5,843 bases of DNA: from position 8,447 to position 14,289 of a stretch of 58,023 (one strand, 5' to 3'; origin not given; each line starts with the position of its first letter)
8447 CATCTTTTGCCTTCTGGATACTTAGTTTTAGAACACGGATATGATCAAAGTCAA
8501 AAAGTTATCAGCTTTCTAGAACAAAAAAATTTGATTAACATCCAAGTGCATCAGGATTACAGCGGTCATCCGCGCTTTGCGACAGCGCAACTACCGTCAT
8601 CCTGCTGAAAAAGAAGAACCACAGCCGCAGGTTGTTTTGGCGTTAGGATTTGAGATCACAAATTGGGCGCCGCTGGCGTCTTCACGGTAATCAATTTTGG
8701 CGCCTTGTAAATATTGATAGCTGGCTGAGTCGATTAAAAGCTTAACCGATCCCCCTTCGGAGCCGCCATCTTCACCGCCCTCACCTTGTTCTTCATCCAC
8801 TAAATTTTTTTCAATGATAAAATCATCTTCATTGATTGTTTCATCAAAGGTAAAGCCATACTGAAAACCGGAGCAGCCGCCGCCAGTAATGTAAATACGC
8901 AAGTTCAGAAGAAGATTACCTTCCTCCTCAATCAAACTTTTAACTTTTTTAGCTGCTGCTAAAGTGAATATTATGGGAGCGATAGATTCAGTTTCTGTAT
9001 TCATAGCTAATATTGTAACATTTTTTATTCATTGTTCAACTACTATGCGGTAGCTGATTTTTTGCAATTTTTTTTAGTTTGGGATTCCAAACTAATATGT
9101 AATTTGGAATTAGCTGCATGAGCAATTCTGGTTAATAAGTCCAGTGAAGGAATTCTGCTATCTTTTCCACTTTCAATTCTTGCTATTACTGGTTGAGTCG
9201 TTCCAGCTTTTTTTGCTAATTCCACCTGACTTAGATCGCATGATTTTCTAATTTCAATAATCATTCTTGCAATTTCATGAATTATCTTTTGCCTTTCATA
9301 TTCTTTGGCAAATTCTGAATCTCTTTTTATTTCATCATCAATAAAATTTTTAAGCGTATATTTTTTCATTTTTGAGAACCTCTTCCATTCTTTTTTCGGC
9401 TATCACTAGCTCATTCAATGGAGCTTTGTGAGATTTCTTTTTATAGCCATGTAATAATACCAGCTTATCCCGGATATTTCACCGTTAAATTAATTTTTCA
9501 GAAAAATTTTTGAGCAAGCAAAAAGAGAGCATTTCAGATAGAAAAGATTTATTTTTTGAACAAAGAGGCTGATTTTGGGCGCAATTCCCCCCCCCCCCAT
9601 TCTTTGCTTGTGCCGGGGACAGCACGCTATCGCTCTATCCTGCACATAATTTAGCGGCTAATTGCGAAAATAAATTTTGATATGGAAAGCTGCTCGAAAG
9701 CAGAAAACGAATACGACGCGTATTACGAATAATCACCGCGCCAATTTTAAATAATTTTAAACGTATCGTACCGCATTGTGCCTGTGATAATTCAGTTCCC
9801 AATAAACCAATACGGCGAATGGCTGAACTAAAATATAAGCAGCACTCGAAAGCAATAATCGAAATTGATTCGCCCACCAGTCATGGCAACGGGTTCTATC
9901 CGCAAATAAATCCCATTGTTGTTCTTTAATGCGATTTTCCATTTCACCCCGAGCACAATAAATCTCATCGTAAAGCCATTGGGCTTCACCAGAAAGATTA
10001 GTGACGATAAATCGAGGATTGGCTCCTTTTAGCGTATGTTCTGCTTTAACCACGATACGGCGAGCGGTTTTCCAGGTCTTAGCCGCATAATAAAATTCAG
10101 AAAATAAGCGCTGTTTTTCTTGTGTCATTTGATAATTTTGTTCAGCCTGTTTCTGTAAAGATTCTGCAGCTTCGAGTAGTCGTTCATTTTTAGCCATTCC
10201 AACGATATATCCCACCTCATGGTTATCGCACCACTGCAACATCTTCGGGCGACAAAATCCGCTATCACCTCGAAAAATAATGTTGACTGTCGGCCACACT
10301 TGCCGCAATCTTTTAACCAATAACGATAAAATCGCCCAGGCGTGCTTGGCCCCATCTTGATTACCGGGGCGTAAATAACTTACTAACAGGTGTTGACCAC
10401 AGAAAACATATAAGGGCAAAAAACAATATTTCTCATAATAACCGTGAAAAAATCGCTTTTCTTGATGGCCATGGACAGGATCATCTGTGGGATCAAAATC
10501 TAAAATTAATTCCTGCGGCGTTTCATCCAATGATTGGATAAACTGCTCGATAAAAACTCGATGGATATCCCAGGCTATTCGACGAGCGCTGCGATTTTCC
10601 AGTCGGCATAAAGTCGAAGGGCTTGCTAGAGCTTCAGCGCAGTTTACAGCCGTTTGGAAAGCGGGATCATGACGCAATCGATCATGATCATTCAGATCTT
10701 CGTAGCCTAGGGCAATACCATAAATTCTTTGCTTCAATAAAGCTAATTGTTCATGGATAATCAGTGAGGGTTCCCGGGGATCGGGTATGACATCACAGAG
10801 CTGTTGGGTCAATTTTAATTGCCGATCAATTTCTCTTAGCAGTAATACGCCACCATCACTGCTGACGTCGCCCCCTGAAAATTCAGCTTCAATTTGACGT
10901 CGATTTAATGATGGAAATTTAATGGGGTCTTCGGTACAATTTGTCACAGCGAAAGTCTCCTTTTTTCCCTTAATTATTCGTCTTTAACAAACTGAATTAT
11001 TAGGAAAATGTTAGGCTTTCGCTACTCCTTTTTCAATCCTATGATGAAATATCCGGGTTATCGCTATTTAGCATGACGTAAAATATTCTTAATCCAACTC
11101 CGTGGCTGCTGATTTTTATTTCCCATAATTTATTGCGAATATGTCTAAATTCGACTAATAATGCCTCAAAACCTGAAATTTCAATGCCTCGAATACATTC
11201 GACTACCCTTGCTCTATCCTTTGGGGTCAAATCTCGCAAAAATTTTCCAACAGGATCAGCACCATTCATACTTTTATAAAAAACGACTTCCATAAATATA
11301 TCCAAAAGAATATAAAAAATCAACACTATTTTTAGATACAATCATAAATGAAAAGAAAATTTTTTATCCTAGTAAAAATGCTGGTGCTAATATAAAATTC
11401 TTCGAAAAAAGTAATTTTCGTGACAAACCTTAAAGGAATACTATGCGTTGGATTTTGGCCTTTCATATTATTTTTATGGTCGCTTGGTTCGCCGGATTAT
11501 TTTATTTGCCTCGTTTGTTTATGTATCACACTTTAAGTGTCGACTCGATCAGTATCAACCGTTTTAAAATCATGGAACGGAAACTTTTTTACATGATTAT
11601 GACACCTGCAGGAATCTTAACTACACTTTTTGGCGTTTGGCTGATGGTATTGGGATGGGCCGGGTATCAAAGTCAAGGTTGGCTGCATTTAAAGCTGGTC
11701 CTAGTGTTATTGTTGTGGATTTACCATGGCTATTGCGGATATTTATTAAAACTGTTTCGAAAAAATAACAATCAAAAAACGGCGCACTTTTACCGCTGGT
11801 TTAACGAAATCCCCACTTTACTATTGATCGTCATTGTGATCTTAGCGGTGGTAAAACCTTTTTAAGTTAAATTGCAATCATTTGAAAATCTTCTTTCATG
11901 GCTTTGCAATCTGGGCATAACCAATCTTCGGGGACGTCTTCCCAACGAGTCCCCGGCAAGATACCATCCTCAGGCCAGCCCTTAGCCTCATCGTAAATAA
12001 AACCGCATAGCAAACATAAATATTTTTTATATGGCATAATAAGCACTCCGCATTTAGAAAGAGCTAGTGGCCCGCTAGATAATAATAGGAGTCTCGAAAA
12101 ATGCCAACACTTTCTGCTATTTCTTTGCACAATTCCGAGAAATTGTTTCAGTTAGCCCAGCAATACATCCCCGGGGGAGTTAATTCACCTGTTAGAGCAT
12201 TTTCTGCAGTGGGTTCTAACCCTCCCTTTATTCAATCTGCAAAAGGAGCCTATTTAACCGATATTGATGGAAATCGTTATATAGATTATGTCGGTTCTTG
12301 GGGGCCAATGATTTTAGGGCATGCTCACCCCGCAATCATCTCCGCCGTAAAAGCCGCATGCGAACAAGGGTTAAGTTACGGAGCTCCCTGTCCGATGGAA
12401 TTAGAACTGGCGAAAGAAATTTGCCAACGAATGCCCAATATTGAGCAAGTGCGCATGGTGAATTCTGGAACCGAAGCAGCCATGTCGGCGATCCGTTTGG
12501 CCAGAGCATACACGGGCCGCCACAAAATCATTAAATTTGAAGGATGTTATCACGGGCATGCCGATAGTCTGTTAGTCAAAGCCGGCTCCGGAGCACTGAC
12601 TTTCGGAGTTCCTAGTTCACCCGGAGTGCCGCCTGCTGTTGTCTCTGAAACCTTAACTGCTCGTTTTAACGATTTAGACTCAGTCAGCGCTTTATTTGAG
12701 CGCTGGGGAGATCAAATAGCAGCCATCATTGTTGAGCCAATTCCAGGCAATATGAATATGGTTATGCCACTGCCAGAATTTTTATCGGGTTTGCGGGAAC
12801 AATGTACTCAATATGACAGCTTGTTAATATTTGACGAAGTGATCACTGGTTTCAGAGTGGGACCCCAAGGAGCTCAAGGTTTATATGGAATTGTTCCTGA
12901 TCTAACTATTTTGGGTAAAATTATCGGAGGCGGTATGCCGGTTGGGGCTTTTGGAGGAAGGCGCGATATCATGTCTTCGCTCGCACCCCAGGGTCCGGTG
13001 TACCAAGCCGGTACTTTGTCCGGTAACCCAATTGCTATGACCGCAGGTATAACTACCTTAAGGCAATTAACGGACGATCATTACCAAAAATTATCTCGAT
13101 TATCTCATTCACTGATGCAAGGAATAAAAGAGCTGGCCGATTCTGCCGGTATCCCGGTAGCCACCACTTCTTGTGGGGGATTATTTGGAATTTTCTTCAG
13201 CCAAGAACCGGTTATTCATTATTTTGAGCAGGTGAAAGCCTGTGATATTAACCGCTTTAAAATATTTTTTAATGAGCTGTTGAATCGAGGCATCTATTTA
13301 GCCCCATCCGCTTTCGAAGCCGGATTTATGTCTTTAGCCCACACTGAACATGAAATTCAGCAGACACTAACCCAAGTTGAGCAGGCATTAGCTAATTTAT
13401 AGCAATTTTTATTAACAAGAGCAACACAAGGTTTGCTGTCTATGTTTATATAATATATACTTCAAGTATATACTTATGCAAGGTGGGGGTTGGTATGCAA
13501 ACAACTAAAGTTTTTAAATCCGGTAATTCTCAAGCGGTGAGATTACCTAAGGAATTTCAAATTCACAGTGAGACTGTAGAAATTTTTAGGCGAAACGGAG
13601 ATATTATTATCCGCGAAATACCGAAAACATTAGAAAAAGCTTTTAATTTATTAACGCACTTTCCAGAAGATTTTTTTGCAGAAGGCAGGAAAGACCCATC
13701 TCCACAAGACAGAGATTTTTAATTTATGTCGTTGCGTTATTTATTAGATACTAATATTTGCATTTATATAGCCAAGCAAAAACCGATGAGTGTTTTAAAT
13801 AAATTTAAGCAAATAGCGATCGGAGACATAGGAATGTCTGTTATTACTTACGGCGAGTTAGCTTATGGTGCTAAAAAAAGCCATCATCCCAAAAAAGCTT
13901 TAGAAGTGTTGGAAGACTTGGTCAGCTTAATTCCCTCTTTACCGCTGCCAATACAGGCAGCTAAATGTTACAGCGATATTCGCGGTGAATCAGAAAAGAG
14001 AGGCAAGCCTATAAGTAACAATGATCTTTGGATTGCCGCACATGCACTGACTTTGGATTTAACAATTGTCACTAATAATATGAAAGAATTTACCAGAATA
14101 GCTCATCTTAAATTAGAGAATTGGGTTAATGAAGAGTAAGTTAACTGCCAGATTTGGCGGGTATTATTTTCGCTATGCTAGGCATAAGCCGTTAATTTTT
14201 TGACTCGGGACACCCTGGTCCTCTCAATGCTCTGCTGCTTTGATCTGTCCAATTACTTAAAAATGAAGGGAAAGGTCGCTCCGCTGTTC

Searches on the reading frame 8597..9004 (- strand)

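Call 12: search_protein_families(library=pfam, proteins=[window:8597-9004:-], max_evalue=0.001)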
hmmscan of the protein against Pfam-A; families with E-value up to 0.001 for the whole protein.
window:8597-9004:- (135 aa): 1 family
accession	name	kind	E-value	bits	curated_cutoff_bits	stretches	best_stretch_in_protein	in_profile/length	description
PF01521.26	Fe-S_biosyn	-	3.5e-15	56.6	26.3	1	11-129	3-109/110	Iron-sulphur cluster biosynthesis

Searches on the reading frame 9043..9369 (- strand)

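Call 64: search_protein_families(library=pfam, proteins=[window:9043-9369:-], max_evalue=0.01)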
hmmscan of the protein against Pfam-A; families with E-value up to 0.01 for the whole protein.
window:9043-9369:- (108 aa): 3 families
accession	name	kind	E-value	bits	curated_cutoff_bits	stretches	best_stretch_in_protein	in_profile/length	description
PF01381.28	HTH_3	-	2.5e-12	47.1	23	1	37-87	1-49/55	Helix-turn-helix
PF13744.12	HTH_37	-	1e-06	28.9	27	1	25-94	11-79/80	Helix-turn-helix domain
PF13560.12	HTH_31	-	1.3e-05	25.8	27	1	39-85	8-53/64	Helix-turn-helix domain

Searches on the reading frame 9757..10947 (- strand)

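Call 12: search_protein_families(library=pfam, proteins=[window:9757-10947:-], max_evalue=0.001)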
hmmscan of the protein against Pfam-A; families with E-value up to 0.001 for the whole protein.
window:9757-10947:- (396 aa): 2 families
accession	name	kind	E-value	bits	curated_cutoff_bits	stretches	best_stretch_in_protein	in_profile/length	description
PF13701.12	DDE_Tnp_1_4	-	5.8e-147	489.9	34.7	1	12-378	2-374/435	Transposase DDE domain group 1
PF01609.27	DDE_Tnp_1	-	6.9e-16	59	23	1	145-373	3-200/200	Transposase DDE domain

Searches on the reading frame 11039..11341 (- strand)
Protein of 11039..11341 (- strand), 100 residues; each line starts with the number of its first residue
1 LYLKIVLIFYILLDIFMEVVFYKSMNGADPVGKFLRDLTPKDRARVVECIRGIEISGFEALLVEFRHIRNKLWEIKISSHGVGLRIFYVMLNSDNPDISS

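Call 64: search_protein_families(library=pfam, proteins=[window:11039-11341:-], max_evalue=0.01)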
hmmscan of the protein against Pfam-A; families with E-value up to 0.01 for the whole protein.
window:11039-11341:- (100 aa): 1 family
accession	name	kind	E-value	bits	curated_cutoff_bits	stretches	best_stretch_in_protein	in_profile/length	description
PF05973.20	Gp49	-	3.5e-05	24.2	23.9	1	33-91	1-59/90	Phage derived protein Gp49-like (DUF891)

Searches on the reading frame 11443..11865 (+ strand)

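Call 12: search_protein_families(library=pfam, proteins=[window:11443-11865:+], max_evalue=0.001)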
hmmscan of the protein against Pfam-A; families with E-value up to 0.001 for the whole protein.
window:11443-11865:+ (140 aa): 2 families
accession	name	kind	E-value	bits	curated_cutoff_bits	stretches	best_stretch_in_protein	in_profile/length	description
PF03653.18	UPF0093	-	7.9e-47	159.7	34.2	1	2-140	6-146/146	Uncharacterised protein family (UPF0093)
PF05425.18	CopD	-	4.9e-10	40.2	32.1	1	47-137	5-104/105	Copper resistance protein D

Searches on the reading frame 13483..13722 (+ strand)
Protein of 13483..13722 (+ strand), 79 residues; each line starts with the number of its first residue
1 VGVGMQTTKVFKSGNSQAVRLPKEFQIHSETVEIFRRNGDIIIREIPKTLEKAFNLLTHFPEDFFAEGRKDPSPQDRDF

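Call 64: search_protein_families(library=pfam, proteins=[window:13483-13722:+], max_evalue=0.01)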
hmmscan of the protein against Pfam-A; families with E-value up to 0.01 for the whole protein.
window:13483-13722:+ (79 aa): 1 family
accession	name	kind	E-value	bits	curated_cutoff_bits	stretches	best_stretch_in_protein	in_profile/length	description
PF04014.23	MazE_antitoxin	-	5.8e-08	33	24.7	1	10-47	1-44/48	Antidote-toxin recognition MazE, bacterial antitoxin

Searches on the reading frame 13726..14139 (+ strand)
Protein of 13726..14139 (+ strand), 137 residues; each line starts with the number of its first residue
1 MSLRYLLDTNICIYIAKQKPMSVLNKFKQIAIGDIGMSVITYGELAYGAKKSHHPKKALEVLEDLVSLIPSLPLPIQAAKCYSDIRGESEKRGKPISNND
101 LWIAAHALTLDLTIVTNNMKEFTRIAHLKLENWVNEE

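Call 13: search_protein_families(library=pfam, proteins=[window:13726-14139:+], max_evalue=0.001)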
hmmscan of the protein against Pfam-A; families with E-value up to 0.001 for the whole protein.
window:13726-14139:+ (137 aa): 1 family
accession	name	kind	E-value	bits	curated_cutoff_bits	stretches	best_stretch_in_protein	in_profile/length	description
PF01850.27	PIN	-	6.4e-15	56.3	23.6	1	5-127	1-119/120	PIN domain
